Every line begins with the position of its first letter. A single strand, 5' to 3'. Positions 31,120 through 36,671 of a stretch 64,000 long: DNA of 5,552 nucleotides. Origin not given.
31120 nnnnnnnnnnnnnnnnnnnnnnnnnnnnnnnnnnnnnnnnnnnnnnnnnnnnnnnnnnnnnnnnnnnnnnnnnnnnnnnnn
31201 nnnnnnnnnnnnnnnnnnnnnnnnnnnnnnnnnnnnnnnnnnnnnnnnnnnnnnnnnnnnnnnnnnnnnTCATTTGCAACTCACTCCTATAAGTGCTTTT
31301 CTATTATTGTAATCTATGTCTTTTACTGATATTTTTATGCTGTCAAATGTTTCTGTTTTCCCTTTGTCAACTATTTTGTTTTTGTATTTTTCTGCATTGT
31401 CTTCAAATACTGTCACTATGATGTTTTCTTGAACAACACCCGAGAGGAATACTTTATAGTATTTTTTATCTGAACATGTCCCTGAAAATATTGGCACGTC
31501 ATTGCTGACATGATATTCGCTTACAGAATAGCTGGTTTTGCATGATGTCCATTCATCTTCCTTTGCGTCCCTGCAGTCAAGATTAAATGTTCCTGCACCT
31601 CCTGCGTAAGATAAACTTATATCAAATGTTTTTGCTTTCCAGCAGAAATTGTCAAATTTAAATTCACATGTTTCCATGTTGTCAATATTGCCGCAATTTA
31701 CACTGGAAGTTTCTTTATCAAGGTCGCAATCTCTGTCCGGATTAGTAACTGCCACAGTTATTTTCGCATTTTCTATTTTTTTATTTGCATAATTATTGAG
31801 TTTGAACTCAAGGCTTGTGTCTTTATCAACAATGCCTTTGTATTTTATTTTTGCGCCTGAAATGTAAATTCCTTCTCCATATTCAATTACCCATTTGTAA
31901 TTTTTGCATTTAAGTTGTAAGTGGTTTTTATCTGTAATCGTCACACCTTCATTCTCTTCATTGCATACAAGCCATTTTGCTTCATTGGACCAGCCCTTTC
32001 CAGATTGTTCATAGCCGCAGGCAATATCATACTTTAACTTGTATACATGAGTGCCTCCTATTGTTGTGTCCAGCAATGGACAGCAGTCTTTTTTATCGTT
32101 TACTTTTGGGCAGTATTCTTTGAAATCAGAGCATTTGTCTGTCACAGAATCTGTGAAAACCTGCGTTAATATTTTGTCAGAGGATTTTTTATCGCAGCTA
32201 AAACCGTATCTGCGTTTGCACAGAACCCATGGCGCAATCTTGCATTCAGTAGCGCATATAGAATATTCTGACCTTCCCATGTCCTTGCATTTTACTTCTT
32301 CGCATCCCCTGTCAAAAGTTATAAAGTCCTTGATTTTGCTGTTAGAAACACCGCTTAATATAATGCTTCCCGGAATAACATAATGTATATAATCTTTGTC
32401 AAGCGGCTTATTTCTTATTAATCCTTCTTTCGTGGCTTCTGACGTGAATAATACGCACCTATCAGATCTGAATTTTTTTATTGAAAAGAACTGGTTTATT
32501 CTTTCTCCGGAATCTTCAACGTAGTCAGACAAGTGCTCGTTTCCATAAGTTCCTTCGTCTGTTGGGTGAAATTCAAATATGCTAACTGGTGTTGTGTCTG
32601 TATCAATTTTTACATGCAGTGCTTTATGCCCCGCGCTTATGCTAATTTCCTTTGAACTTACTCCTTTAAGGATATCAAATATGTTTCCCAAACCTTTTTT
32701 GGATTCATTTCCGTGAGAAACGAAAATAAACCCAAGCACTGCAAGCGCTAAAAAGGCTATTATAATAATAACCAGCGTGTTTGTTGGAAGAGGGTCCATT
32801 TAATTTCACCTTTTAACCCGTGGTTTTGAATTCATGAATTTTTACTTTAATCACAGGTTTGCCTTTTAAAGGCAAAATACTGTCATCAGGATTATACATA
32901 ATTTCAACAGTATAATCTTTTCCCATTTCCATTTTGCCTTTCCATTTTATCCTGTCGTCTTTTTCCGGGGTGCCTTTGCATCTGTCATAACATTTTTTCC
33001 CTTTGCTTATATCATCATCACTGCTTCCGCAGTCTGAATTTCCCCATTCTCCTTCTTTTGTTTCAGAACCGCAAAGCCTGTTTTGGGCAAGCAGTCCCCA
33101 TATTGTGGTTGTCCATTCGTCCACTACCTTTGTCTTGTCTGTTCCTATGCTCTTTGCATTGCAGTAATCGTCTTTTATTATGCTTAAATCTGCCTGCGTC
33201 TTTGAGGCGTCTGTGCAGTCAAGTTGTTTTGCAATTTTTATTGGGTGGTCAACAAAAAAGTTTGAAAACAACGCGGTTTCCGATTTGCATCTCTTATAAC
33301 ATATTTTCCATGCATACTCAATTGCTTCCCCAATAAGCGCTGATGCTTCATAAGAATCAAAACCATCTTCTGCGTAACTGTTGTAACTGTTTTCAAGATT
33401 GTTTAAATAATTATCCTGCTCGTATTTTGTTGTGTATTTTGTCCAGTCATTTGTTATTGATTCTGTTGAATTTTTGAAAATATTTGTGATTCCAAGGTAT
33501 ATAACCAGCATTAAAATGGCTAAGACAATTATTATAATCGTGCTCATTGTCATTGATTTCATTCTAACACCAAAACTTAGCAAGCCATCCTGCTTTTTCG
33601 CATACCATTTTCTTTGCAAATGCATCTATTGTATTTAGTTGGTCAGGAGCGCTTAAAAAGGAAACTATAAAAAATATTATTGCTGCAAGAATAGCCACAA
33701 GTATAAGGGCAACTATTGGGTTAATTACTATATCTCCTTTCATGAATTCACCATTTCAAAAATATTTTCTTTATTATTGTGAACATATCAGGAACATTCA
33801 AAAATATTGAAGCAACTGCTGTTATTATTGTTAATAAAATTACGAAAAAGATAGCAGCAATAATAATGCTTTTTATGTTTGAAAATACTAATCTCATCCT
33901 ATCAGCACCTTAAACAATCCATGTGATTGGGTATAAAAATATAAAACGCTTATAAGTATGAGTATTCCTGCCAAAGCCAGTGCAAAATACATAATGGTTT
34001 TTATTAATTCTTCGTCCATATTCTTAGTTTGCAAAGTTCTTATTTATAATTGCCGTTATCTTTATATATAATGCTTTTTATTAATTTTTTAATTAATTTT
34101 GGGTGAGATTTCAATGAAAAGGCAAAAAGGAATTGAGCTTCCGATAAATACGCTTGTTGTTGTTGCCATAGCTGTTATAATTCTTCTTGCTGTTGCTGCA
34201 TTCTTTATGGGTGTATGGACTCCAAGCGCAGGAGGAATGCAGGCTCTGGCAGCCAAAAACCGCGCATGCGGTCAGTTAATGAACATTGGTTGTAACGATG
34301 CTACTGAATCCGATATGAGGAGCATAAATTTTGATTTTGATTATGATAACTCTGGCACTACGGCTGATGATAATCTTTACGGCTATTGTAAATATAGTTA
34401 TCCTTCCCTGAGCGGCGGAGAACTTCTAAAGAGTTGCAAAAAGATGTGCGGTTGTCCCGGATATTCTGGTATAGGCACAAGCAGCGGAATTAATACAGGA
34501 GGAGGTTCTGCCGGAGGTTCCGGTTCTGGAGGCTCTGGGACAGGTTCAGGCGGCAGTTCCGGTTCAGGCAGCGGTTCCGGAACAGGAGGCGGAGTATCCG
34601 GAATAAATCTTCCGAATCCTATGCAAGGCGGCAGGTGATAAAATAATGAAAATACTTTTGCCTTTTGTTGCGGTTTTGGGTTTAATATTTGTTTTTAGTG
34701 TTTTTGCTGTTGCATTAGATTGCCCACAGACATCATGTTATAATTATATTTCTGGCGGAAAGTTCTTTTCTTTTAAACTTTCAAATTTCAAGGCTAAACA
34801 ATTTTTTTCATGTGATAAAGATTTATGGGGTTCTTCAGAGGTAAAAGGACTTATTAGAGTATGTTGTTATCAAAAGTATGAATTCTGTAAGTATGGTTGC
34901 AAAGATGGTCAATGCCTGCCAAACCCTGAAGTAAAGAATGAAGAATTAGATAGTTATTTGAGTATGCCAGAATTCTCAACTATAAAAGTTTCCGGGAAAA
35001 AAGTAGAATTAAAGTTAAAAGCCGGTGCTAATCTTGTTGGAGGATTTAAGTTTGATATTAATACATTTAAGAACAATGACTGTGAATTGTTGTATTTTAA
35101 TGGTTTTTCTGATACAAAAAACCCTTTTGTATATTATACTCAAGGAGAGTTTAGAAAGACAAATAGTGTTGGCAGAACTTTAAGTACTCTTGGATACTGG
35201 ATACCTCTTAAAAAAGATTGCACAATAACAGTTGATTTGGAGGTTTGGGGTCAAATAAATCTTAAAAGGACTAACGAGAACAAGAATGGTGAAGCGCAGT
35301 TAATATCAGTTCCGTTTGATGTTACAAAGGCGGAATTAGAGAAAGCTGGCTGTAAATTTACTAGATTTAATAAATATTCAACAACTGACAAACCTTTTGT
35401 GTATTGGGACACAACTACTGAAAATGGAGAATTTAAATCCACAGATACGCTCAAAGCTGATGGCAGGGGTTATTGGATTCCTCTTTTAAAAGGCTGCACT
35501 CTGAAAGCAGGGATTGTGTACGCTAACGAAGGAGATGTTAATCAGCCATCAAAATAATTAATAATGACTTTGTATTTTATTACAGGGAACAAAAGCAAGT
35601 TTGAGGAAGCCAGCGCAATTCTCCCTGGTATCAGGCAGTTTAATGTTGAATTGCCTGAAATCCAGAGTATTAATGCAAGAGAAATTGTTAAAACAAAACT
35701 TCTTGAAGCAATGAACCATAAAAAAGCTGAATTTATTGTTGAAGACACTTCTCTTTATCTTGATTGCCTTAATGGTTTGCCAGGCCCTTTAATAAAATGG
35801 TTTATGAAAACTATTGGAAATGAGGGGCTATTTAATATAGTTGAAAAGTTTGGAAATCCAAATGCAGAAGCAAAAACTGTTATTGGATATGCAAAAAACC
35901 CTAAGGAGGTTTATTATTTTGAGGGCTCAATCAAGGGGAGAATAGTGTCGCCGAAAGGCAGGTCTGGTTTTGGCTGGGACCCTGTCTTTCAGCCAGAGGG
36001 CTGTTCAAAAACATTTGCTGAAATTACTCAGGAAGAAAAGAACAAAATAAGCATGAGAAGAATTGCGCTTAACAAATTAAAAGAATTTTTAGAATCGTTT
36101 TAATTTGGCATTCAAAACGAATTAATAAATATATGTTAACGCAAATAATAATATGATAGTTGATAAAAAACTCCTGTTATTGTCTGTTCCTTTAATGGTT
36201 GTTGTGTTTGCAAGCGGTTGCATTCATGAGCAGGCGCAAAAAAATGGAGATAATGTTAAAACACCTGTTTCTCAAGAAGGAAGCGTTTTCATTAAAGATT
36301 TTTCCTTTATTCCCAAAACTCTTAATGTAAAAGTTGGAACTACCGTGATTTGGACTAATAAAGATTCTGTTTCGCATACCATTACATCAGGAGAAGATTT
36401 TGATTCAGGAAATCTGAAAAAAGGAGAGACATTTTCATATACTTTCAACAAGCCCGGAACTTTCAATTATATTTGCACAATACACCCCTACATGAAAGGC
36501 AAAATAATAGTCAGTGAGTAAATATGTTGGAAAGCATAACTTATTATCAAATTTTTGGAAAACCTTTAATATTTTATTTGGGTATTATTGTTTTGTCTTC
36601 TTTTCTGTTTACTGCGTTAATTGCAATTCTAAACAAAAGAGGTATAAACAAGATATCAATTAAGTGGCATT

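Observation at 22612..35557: Type-IV-pilus-like secretion ATPase and FlaJ-like platform next to a family of cysteine-rich, prepilin-signal proteins: candidate surface-attachment apparatus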

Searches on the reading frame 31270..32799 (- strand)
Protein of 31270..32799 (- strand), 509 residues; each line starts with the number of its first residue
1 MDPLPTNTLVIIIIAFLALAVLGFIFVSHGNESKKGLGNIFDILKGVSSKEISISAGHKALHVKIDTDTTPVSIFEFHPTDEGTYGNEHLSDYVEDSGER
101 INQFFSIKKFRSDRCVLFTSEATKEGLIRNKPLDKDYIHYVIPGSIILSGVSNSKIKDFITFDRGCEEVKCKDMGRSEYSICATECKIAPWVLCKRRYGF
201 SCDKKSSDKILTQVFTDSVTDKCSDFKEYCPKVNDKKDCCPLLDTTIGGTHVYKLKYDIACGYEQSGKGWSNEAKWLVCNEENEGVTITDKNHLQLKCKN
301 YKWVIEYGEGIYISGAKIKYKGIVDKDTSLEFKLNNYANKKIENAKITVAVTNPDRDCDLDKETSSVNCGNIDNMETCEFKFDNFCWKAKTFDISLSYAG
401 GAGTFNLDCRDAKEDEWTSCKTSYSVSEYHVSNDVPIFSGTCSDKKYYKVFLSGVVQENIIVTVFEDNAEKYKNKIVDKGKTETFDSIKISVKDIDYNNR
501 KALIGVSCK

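Call 3: search_protein_families(library=pfam, proteins=[window:31270-32799:-], max_evalue=0.1)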
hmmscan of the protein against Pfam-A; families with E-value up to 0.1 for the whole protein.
window:31270-32799:- (509 aa): 0 families

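Call 31: find_homologous_proteins(query=window:31270-32799:-, max_evalue=0.001)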
Query window:31270-32799:- (509 aa): 7 proteins with E <= 0.001 among 5183 candidates.
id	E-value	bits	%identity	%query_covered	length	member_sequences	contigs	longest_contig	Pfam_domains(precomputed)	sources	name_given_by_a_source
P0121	0.0e+0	1171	100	100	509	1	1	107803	-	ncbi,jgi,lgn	-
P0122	2.0e-77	279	35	93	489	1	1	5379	-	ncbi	-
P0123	3.1e-57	212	34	76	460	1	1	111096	-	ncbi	-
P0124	5.2e-57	212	34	75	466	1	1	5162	-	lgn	-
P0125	6.4e-56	208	32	99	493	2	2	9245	-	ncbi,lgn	-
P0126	1.7e-49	187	30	98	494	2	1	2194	-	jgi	-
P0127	8.0e-34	135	31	77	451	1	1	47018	-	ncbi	ncbi:MAG: hypothetical protein WA139_04035 [Candidatus Aenigmatarchaeota archaeon]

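Call 46: find_encoding_contigs(protein=P0123, flank=10000, max_places=2)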
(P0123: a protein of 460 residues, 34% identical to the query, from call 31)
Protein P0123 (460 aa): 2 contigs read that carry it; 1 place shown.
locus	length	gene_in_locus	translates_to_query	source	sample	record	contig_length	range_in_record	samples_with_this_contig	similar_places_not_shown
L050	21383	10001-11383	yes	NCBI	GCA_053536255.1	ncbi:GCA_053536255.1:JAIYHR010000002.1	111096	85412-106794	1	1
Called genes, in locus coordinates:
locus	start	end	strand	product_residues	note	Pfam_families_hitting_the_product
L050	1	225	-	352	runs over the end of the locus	-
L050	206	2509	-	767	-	PF00270:DEAD, PF04851:ResIII (weak), PF00271:Helicase_C, PF22590:Cas3-like_C_2, PF18019:Cas3_HD (weak)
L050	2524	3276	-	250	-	PF01881:Cas_Cas6_C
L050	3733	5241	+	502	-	PF01935:DUF87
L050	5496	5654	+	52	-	-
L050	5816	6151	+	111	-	-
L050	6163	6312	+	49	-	-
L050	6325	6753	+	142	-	-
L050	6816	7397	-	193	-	PF02163:Peptidase_M50 (weak)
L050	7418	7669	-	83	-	-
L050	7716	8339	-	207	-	PF01963:TraB_PrgY_gumN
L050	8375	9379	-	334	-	-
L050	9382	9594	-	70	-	-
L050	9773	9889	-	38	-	-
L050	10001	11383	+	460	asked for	-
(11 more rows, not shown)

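Call 49: search_protein_representatives(alignment_id=A2)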
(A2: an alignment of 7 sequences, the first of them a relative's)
Query: 7 sequences, 504 profile positions. Proteins with E-value up to 0.001 (for the whole library): 43; up to 1e-10: 26; up to 1e-30: 18. The best 43 are listed.
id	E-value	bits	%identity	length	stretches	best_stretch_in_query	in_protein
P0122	3.8e-205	699.0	-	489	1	3-504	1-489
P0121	7.6e-201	684.8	-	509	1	1-504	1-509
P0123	1.9e-174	597.7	-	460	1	4-427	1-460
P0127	9.2e-163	559.1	-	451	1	3-427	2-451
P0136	3.9e-142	491.1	-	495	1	15-504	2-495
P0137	4.0e-129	448.2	-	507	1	2-503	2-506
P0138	4.2e-128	444.8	-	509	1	7-453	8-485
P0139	6.2e-121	421.1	-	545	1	6-503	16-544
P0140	1.7e-117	409.8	-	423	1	1-428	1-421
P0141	4.8e-117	408.3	-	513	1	5-494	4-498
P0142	5.7e-114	398.2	-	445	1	4-427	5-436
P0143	2.3e-110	386.3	-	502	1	6-427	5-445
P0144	4.2e-104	365.6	-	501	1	5-427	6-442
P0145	4.9e-87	309.3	-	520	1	8-504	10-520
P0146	2.7e-59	217.8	-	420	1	1-417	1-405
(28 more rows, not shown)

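Call 64: predict_structure(alignment_id=A4)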
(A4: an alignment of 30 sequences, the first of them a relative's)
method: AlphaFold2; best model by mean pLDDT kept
length: 509 residues; sequences in the alignment: 30
mean_pLDDT: 86.3   pTM: 0.73
mean pLDDT of the five models: 86.3, 84.3, 83.8, 82.9, 81.4
residues with pLDDT >= 90: 270; 70-90: 181; 50-70: 54; < 50: 4
segments of 3 or more residues with pLDDT < 50: none
pLDDT, mean of each block of 10 residues (from residue 1): 81 93 73 51 60 93 96 96 82 87 89 94 71 91 90 87 83 77 73 71 93 96 88 93 94 96 88 95 94 86 81 89 85 88 95 88 94 91 93 92 89 90 64 76 85 90 93 95 94 84 84
secondary structure, 60 per line:
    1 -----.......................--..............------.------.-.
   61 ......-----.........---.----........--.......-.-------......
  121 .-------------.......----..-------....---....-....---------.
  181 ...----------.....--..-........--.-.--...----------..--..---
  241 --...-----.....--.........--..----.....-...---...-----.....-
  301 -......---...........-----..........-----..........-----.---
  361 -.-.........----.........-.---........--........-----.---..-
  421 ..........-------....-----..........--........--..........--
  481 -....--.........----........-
elements in order: H6-28 H31-44 E60-66 E72-80 E89-96 E99-105 E115-121 E135-141 E162-165 E167-170 E180-183 H194-198 H204-211 E219-221 E243-245 E251-255 E258-266 E275-279 E287-289 E295-299 E302-307 E311-321 E327-336 E342-351 E364-372 E377-385 E391-398 E401-408 E421-430 E438-441 E447-456 E459-466 E469-478 E482-485 E488-496 E501-508

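Call 69: fold_search(model_id=the predicted structure, library=pdb)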
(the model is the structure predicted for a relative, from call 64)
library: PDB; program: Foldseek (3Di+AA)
matches with E <= 10: 1529; with E <= 0.001: 0
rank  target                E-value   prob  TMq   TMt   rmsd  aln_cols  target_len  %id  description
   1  7p4l_B                2.8e-03  0.97  0.14  0.15  25.2       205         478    9  Crystal structure of the trimeric ectodomain of archaeal Fusexin1 (Fsx1) (released 2022-07-13)
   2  9fyn                  3.8e-03  0.80  0.16  0.11  16.1       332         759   11  Lacto-N-biosidase from Trueperella pyogenes (released 2024-10-09)
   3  8rjc_6                4.9e-03  0.99  0.14  0.36  10.8       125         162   10  Structure of the rabbit 80S ribosome stalled on a 2-TMD rhodopsin intermediate in complex with Sec61-TRAP, open confor (released 2024-01-24)
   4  8b5l_v                5.4e-03  1.00  0.14  0.37  11.4       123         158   11  Cryo-EM structure of ribosome-Sec61-TRAP (TRanslocon Associated Protein) translocon complex (released 2023-03-01)
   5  2a74_C                5.4e-03  0.97  0.15  0.25  19.1       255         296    8  Human Complement Component C3c (released 2005-09-27)
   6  2qki_F                5.4e-03  0.96  0.15  0.24  18.3       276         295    8  Human C3c in complex with the inhibitor compstatin (released 2007-08-14)
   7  2rr3_MODEL_1_A        5.7e-03  0.98  0.13  0.40  11.7       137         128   16  Solution structure of the complex between human VAP-A MSP domain and human OSBP FFAT motif (released 2010-03-23)
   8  5k6o                  6.3e-03  0.85  0.12  0.08  16.5       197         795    9  Structure of a GH3 b-glucosidase from cow rumen metagenome in complex with galactose (released 2016-10-05)
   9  8xrx_A                7.0e-03  0.85  0.12  0.09  15.3       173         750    8  The crystal structure of a GH3 enzyme CcBgl3B with glucose and gentiobiose (released 2024-04-10)
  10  5k6l                  7.3e-03  0.82  0.12  0.09  17.2       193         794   11  Structure of a GH3 b-glucosidase from cow rumen metagenome (released 2016-10-05)
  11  8b6l_F                7.7e-03  1.00  0.14  0.39  12.2       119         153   13  Subtomogram average of the human Sec61-TRAP-OSTA-translocon (released 2022-12-07)
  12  6kzb_A                7.7e-03  0.99  0.16  0.12  13.3       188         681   14  Transglutaminase2 complexed with calcium (released 2020-12-09)
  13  1xvs_A                7.7e-03  0.98  0.13  0.43  11.6       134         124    7  Crystal structure of apaG Protein from Vibrio cholerae (released 2004-12-14)
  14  4pyg_A                7.7e-03  0.28  0.14  0.11  20.2       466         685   12  Transglutaminase2 complexed with GTP (released 2015-02-11)
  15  2r5o_A                8.5e-03  0.99  0.13  0.34  11.7       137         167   12  Crystal structure of the C-terminal domain of wzt (released 2007-12-25)
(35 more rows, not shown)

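Call 84: fold_search(model_id=the predicted structure, library=viral)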
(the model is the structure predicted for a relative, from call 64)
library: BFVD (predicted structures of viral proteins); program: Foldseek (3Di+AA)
matches with E <= 10: 847; with E <= 0.001: 0
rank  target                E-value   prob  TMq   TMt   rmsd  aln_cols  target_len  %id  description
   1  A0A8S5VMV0            2.7e-03  1.00  0.16  0.49   4.8       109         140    8  (no name in the UniProt tables at hand)
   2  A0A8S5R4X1            3.0e-03  0.98  0.14  0.25  18.0       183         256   14  Uncharacterized protein [Siphoviridae sp. ctyjS2]
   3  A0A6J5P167            3.7e-03  0.35  0.15  0.07  25.5       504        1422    8  Fibronectin type III [uncultured Caudovirales phage]
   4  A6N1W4                5.8e-03  1.00  0.14  0.36  10.9       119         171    8  Uncharacterized protein [Microbacterium phage Min1]
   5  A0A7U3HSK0            6.4e-03  0.99  0.13  0.33  11.3       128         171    7  (no name in the UniProt tables at hand)
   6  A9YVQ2                8.3e-03  0.85  0.14  0.15  20.0       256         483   13  Uncharacterized protein [Ostreococcus tauri virus OtV5]
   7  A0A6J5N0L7            8.7e-03  1.00  0.16  0.47   6.3       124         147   11  Uncharacterized protein [uncultured Caudovirales phage]
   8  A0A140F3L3            9.2e-03  0.35  0.12  0.12  21.3       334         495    7  Uncharacterized protein [Pyrobaculum filamentous virus 1]
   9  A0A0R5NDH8            1.2e-02  0.38  0.13  0.09  29.0       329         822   12  Membrane protein [Tenuivirus oryzabrevis]
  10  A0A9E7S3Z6            1.3e-02  0.85  0.11  0.24  10.5       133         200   16  (no name in the UniProt tables at hand)
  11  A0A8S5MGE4            1.4e-02  1.00  0.14  0.15  11.8       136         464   10  PknB-like protein [Podoviridae sp. ctqve24]
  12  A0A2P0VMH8            1.5e-02  0.47  0.13  0.05  27.5       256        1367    8  Putative fibronectin type III domain-containing protein [Tetraselmis virus 1]
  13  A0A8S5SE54            1.6e-02  0.16  0.10  0.10  16.2       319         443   10  Uncharacterized protein [Caudovirales sp. ctrNG92]
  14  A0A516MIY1            1.8e-02  0.97  0.13  0.17   8.0       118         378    9  (no name in the UniProt tables at hand)
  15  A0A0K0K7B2            1.9e-02  0.35  0.10  0.05  17.2       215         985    8  Envelope glycoprotein J [Infectious laryngotracheitis virus]
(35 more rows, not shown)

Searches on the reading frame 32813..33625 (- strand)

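Call 3: search_protein_families(library=pfam, proteins=[window:32813-33625:-], max_evalue=0.1)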
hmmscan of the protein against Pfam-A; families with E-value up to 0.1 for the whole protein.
window:32813-33625:- (270 aa): 4 families
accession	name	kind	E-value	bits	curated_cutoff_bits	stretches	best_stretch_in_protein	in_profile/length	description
PF11368.13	DUF3169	-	0.013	15.5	31.6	1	15-83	36-103/250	Protein of unknown function (DUF3169)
PF13858.11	DUF4199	-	0.037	14.9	32.3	1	8-86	52-133/165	Protein of unknown function (DUF4199)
PF05814.16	Ac76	-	0.06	13.8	22.5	0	23-67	19-61/83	Orf76 (Ac76)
PF25184.1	YxzE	-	0.087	14.3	40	0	27-74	1-41/65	YxzE-like putative bacteriocin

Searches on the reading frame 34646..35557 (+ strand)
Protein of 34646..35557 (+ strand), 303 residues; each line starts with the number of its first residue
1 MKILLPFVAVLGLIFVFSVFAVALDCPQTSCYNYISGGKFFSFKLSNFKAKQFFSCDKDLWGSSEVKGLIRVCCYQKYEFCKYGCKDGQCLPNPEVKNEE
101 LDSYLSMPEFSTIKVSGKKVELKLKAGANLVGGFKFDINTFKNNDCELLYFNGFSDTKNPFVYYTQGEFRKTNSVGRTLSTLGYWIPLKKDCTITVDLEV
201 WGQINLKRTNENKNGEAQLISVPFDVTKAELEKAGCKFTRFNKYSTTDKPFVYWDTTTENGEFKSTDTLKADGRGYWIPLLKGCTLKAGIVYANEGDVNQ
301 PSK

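Call 3: search_protein_families(library=pfam, proteins=[window:34646-35557:+], max_evalue=0.1)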
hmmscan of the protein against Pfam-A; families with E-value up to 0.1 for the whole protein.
window:34646-35557:+ (303 aa): 0 families

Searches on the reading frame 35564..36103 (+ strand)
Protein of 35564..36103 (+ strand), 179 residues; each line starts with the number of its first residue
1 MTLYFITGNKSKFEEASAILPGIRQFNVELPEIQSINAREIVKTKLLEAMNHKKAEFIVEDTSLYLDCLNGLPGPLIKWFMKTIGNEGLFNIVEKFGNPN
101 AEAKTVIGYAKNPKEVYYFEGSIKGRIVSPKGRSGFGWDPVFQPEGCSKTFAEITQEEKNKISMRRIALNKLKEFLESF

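Call 85: search_protein_families(library=pfam, proteins=[window:35564-36103:+], max_evalue=0.00001)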
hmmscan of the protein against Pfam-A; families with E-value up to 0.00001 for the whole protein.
window:35564-36103:+ (179 aa): 1 family
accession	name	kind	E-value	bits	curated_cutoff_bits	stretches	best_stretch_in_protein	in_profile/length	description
PF01725.21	Ham1p_like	-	1.1e-45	156.3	22.5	1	3-175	1-186/186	Ham1 family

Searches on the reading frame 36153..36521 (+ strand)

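Call 85: search_protein_families(library=pfam, proteins=[window:36153-36521:+], max_evalue=0.00001)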
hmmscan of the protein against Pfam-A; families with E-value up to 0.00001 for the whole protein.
window:36153-36521:+ (122 aa): 2 families
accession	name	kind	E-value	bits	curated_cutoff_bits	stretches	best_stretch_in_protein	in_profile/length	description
PF13473.12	Cupredoxin_1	-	1.3e-12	48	27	1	39-120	19-104/104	Cupredoxin-like domain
PF00127.26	Copper-bind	-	4e-11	43.7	21.2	1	47-120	9-98/99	Copper binding proteins, plastocyanin/azurin family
